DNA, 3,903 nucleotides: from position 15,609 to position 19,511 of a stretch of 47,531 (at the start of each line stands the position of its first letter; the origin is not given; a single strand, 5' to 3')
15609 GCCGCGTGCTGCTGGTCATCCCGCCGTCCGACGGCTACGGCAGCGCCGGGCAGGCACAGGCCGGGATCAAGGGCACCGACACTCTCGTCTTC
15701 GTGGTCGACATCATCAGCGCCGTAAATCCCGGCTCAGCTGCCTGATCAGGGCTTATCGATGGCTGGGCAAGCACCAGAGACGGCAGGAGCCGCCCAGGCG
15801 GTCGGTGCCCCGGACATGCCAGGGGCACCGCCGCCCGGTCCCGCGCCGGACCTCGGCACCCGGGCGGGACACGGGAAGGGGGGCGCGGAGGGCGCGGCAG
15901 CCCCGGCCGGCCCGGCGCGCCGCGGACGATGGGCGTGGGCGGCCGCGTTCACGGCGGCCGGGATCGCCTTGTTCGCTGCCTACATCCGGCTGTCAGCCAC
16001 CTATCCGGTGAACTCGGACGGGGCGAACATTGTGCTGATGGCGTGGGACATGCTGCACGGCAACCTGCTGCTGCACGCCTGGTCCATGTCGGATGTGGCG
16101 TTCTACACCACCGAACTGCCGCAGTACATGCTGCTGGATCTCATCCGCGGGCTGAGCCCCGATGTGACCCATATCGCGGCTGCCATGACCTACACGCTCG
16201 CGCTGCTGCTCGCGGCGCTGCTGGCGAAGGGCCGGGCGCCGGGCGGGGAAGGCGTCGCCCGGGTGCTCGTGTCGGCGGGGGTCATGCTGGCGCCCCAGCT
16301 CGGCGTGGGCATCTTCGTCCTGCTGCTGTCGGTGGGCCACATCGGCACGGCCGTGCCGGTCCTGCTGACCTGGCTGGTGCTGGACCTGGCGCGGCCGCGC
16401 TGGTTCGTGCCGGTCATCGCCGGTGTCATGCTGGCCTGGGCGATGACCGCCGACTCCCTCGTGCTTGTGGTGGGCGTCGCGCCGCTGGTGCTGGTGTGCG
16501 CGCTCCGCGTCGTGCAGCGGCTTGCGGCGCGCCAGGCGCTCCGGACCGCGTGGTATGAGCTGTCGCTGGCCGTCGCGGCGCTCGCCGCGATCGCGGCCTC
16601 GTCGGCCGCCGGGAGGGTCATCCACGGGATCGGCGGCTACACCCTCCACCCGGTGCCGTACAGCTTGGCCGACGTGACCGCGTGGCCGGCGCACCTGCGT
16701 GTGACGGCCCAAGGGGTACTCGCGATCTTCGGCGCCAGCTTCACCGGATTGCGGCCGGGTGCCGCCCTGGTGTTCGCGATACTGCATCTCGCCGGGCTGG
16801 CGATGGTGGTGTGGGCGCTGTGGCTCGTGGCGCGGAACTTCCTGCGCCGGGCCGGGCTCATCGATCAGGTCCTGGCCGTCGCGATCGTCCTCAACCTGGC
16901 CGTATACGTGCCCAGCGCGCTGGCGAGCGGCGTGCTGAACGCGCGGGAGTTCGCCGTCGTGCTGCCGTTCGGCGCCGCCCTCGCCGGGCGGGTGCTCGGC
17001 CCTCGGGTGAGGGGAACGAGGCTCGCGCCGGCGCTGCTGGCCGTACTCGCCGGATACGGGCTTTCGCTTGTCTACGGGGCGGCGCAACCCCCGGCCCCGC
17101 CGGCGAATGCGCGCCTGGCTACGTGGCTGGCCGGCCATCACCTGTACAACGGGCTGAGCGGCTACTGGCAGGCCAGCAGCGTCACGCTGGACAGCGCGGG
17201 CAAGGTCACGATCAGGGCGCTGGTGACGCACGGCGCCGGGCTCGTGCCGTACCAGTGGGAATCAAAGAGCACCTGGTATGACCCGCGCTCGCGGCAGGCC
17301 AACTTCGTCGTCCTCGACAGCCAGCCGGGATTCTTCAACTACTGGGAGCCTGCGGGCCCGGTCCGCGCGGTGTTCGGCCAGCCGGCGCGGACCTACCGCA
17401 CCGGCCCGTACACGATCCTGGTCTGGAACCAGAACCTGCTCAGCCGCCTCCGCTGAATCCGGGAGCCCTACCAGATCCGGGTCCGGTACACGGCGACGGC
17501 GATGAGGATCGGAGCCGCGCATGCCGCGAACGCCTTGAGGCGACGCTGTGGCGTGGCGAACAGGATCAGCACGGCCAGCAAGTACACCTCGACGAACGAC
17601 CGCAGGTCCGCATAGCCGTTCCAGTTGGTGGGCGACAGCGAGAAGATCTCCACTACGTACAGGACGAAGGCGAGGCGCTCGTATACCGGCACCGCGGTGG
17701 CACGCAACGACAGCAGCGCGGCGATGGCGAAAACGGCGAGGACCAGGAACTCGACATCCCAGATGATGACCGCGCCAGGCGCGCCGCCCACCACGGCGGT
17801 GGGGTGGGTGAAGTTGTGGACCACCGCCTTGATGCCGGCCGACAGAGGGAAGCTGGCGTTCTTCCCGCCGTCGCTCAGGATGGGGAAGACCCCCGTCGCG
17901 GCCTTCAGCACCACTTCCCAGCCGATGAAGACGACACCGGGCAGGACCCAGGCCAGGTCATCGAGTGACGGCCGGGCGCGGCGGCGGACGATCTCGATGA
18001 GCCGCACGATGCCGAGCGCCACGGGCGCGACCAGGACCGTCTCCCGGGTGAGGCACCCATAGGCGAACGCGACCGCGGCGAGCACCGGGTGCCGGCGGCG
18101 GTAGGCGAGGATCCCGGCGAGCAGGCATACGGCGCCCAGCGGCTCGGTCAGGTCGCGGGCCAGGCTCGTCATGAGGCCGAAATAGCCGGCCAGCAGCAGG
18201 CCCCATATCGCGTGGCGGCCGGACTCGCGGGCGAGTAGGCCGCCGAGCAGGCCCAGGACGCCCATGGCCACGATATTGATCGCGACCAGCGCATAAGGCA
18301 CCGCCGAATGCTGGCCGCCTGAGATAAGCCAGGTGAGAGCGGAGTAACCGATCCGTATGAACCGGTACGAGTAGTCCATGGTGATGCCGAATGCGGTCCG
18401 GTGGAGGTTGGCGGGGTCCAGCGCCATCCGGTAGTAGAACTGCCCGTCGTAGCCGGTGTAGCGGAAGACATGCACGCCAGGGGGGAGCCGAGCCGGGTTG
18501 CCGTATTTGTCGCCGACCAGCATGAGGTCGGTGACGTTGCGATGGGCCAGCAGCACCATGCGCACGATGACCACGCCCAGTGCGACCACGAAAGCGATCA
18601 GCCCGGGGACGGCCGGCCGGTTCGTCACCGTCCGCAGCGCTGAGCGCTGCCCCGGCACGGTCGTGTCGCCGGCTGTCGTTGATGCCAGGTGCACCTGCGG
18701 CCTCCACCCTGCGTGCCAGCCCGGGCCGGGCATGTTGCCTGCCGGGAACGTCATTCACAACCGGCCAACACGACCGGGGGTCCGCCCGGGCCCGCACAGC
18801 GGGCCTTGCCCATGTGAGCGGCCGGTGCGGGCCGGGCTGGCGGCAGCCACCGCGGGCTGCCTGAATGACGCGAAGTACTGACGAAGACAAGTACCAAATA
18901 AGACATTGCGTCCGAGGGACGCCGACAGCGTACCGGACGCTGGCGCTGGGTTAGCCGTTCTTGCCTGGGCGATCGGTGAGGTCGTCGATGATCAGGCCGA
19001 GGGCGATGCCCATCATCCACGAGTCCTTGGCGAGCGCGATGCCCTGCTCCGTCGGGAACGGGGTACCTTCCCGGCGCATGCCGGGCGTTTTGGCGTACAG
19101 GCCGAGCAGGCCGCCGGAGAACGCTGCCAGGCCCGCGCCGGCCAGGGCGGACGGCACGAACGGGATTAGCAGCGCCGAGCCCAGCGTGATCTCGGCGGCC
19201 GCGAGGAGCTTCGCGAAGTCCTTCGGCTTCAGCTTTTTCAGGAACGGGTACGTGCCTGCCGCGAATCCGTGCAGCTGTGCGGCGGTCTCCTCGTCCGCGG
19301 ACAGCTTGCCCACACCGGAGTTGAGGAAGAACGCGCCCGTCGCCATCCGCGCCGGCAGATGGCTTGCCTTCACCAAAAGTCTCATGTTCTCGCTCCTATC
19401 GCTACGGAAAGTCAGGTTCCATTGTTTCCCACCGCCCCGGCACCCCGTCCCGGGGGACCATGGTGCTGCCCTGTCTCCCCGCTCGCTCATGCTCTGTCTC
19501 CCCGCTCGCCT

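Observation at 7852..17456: Three paralogs of an unassigned 565-581 aa membrane protein with a GT-C-like acidic loop and a conserved C-terminal soluble domain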

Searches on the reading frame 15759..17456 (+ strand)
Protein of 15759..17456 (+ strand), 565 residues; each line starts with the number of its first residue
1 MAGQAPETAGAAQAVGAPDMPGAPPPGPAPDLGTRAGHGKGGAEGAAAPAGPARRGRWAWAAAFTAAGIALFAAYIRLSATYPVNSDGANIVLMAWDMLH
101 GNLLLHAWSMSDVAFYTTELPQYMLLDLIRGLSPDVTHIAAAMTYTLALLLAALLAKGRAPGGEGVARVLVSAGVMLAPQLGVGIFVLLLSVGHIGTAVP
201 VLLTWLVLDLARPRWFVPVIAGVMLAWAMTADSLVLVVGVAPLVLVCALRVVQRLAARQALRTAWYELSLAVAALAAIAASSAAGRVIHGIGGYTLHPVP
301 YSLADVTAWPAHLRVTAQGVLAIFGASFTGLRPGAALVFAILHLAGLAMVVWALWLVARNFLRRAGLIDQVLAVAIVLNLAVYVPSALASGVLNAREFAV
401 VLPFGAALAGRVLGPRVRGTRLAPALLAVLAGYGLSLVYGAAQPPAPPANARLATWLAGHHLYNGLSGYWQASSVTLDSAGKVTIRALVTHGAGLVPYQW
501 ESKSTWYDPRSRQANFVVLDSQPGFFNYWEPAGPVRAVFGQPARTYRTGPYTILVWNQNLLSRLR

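Call 3: search_protein_families(library=pfam, proteins=[window:15759-17456:+], max_evalue=1)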
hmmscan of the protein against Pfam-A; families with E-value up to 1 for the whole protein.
window:15759-17456:+ (565 aa): 2 families
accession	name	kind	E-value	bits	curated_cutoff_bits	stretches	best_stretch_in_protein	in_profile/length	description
PF08045.16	CDC14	-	0.19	11.3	23.3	1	91-150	110-166/284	Cell division control protein 14, SIN component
PF19734.4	DUF6224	-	0.28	11.8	26.4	1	305-414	16-116/146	Family of unknown function (DUF6224)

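Call 4: search_protein_families(library=ncbifam, proteins=[window:15759-17456:+], max_evalue=1)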
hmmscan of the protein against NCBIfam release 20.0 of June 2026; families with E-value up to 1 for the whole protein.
window:15759-17456:+ (565 aa): 2 families
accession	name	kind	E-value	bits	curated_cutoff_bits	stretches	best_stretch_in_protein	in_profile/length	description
NF047901.1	MetIndCarbAnhdr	equivalog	0.015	14.7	350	1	230-324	32-125/205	metal-independent carbonic anhydrase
NF046097.1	CV_2116_dom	domain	0.22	11.7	58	1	293-319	6-32/75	CV_2116 domain-containing protein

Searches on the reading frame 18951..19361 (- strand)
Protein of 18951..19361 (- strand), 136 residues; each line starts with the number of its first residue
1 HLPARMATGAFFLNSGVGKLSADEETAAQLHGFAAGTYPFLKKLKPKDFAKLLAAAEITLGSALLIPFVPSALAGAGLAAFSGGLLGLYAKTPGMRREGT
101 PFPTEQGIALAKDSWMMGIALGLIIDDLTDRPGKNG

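Call 70: search_protein_families(library=pfam, proteins=[window:18951-19361:-], max_evalue=1)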
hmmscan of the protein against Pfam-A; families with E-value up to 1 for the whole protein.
window:18951-19361:- (136 aa): 4 families
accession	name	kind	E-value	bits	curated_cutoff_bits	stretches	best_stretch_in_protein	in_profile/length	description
PF07291.16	MauE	-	0.00065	20.5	27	1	4-88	8-90/128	Methylamine utilisation protein MauE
PF07681.17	DoxX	-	0.00088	20.3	23.6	1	2-71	3-66/85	DoxX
PF13564.11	DoxX_2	-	0.013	16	26.3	1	8-84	6-76/103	DoxX-like family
PF21337.3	Peptidase_M17_N_1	-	0.037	14.6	27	1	1-53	66-116/118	M17 aminopeptidase, N-terminal domain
